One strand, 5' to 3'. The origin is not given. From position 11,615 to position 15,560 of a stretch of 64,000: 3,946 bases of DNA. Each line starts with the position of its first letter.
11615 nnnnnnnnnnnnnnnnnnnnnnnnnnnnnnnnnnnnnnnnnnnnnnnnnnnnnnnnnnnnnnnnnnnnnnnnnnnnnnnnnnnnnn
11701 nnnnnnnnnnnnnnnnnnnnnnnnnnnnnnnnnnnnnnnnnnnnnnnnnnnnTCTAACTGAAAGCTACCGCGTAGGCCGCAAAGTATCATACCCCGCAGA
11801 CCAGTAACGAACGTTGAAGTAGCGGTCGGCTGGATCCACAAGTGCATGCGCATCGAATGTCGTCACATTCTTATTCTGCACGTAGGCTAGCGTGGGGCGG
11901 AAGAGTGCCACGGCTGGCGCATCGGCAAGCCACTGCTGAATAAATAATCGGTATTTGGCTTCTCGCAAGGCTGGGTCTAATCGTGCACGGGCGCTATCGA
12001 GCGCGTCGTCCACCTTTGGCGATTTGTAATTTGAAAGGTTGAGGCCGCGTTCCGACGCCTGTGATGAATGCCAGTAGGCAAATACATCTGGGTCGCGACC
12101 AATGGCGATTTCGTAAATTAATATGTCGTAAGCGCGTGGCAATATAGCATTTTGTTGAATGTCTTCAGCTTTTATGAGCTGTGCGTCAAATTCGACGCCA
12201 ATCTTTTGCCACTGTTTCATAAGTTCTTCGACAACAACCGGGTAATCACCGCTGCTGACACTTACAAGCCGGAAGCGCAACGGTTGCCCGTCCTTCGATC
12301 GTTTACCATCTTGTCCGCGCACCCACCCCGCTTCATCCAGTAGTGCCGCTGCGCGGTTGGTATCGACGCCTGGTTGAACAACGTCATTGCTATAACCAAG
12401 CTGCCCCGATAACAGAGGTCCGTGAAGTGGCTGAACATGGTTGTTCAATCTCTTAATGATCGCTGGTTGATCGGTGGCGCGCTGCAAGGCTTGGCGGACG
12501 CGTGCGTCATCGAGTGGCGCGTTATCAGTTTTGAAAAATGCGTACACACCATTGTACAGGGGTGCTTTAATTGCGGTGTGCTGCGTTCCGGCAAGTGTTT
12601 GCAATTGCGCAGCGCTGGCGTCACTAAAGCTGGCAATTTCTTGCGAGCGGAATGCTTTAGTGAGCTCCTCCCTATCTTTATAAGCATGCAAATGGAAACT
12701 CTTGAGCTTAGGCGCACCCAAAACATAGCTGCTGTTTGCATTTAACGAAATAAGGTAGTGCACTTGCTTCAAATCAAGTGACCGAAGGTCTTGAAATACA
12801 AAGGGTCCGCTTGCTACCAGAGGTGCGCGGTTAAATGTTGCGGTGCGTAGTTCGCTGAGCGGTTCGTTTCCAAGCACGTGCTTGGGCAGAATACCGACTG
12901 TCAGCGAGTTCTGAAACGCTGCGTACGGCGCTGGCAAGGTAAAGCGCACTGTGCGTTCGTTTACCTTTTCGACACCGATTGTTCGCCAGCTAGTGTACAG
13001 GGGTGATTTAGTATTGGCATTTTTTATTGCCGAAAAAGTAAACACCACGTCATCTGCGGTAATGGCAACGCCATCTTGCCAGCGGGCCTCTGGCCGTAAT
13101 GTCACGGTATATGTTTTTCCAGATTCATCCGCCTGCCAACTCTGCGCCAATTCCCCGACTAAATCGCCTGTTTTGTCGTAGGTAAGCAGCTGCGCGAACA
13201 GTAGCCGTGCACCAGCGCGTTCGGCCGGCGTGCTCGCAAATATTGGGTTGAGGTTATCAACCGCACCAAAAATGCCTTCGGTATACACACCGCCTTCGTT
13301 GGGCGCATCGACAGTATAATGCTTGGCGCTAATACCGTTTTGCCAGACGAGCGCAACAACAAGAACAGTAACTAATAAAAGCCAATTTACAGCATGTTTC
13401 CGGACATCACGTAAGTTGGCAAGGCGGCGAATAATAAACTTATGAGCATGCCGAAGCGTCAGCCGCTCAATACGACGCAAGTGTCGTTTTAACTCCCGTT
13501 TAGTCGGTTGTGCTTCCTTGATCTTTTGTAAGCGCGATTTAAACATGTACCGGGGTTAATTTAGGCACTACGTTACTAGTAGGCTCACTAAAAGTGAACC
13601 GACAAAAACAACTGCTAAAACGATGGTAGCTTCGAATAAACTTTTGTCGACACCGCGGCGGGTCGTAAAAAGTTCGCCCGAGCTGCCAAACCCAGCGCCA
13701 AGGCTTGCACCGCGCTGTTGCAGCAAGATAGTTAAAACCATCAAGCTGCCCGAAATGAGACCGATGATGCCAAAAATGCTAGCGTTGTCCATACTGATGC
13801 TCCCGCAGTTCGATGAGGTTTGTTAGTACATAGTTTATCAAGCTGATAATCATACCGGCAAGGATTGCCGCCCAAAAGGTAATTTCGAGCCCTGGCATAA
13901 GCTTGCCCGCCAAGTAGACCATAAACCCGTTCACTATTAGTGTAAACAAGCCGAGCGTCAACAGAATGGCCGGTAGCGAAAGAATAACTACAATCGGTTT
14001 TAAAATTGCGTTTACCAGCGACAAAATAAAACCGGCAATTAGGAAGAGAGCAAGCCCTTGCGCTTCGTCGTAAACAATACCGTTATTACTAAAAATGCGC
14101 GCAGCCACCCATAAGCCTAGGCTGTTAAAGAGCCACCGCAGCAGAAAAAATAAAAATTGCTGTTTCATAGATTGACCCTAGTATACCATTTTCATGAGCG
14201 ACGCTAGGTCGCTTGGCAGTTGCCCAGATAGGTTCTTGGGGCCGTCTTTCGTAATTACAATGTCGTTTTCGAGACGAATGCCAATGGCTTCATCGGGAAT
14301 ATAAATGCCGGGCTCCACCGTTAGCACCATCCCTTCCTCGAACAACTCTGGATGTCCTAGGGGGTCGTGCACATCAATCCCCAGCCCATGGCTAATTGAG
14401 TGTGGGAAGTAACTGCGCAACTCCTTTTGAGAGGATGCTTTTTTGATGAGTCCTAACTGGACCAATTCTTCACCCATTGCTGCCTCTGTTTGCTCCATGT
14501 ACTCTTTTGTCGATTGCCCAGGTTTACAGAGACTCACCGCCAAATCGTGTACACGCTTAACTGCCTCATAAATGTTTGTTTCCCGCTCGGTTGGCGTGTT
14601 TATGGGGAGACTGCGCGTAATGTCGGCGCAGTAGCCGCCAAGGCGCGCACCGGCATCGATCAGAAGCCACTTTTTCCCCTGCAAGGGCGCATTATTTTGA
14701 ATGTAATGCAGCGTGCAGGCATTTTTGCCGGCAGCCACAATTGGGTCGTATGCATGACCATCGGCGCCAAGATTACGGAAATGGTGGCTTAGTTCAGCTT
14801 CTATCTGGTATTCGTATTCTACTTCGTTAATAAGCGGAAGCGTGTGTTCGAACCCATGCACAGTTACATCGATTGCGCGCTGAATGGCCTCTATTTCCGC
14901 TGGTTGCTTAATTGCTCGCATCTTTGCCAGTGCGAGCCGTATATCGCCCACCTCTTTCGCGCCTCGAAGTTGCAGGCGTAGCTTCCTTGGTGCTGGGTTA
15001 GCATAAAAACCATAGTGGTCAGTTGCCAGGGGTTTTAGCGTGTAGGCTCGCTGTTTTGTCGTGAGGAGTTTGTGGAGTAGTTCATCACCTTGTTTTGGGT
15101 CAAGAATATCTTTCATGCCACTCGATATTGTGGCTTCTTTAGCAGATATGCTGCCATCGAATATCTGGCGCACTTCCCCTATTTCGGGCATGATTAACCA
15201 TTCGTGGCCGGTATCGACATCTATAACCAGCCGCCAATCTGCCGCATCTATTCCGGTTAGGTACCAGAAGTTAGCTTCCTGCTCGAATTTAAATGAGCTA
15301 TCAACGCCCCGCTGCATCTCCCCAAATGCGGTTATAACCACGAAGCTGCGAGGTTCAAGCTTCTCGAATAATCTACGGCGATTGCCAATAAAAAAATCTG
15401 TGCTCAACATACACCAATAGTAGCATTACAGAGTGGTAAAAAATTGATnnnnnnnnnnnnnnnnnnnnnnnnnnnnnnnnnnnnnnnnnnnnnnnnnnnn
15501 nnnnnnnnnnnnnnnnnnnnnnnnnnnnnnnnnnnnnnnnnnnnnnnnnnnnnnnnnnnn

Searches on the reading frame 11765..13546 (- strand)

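Call 76: search_protein_families(library=pfam, max_evalue=0.00001, proteins=[window:11765-13546:-])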
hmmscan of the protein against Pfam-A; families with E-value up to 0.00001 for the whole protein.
window:11765-13546:- (593 aa): 1 family
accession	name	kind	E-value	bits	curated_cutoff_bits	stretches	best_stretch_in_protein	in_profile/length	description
PF00496.27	SBP_bac_5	-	6.6e-63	213.5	32.4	1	129-495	2-362/368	Bacterial extracellular solute-binding proteins, family 5 Middle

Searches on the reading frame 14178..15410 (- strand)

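Call 76: search_protein_families(library=pfam, max_evalue=0.00001, proteins=[window:14178-15410:-])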
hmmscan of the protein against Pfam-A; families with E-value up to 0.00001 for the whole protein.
window:14178-15410:- (410 aa): 2 families
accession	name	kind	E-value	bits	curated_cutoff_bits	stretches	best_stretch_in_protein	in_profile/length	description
PF00557.29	Peptidase_M24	-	9.6e-53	179.5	23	1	174-388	1-208/208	Metallopeptidase family M24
PF05195.22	AMP_N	-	6.3e-18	65.1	24.6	1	7-121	1-119/121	Aminopeptidase P, N-terminal domain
